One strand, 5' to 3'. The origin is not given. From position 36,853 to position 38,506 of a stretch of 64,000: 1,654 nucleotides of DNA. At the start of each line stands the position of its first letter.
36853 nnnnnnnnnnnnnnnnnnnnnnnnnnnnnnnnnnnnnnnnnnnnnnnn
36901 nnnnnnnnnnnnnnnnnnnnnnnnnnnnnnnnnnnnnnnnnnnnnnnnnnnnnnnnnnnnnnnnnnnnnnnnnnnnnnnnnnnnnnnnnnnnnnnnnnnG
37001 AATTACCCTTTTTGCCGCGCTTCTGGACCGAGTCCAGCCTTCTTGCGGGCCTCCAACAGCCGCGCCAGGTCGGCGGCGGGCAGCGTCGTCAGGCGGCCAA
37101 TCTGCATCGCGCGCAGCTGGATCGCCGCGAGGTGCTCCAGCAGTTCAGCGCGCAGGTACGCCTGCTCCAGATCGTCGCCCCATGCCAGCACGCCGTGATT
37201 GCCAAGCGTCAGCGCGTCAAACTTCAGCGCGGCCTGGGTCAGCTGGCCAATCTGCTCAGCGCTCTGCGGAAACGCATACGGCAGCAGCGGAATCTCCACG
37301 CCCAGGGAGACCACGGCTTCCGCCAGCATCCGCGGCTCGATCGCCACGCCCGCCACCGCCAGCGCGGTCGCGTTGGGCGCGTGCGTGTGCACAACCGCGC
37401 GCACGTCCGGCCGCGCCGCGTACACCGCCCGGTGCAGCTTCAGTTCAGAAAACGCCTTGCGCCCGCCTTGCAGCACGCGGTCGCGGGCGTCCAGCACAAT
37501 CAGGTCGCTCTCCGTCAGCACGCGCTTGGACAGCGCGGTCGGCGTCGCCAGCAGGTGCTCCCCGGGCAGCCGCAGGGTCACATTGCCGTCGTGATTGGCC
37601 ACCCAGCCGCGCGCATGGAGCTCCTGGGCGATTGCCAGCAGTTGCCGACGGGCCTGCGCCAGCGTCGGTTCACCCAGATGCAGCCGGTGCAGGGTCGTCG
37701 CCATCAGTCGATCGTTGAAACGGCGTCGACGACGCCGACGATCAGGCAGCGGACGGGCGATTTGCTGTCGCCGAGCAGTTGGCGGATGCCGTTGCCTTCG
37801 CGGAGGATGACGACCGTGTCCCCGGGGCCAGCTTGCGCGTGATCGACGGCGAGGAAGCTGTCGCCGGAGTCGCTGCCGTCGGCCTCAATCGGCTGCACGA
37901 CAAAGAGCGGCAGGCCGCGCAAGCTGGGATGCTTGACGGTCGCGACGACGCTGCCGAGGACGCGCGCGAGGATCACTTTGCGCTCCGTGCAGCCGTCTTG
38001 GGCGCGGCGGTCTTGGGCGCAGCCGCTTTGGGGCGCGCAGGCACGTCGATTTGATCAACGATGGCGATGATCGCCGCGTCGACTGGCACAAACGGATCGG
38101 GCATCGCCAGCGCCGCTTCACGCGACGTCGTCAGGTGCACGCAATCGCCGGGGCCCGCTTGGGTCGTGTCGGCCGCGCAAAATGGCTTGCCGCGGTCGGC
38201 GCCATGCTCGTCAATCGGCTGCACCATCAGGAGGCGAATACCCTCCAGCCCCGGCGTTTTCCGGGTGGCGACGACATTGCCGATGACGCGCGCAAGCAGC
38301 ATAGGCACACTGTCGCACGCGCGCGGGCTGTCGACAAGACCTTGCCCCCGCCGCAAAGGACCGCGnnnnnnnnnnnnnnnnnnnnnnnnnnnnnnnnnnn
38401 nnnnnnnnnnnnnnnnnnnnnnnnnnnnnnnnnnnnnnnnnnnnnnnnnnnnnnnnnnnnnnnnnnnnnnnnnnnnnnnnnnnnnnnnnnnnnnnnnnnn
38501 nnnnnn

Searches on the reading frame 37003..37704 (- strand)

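Call 80: search_protein_families(library=pfam, proteins=[window:37003-37704:-], max_evalue=0.00001)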
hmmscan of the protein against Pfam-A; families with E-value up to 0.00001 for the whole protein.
window:37003-37704:- (233 aa): 1 family
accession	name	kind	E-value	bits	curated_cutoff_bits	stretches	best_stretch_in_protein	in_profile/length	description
PF00596.27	Aldolase_II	-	6.9e-46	156.9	22.2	1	21-197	2-183/183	Class II Aldolase and Adducin N-terminal domain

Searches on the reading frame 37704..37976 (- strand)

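Call 80: search_protein_families(library=pfam, proteins=[window:37704-37976:-], max_evalue=0.00001)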
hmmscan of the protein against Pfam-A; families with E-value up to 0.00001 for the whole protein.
window:37704-37976:- (90 aa): 1 family
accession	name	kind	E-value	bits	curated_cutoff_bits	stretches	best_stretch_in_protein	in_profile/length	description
PF03319.19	EutN_CcmL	-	5.2e-25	88.2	25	1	1-84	1-83/83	Ethanolamine utilisation protein EutN/carboxysome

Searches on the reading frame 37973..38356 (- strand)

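Call 80: search_protein_families(library=pfam, proteins=[window:37973-38356:-], max_evalue=0.00001)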
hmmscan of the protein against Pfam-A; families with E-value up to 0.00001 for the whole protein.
window:37973-38356:- (127 aa): 1 family
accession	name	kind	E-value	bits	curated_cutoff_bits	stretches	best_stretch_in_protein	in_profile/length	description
PF03319.19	EutN_CcmL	-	6.1e-26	91.2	25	1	19-101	1-83/83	Ethanolamine utilisation protein EutN/carboxysome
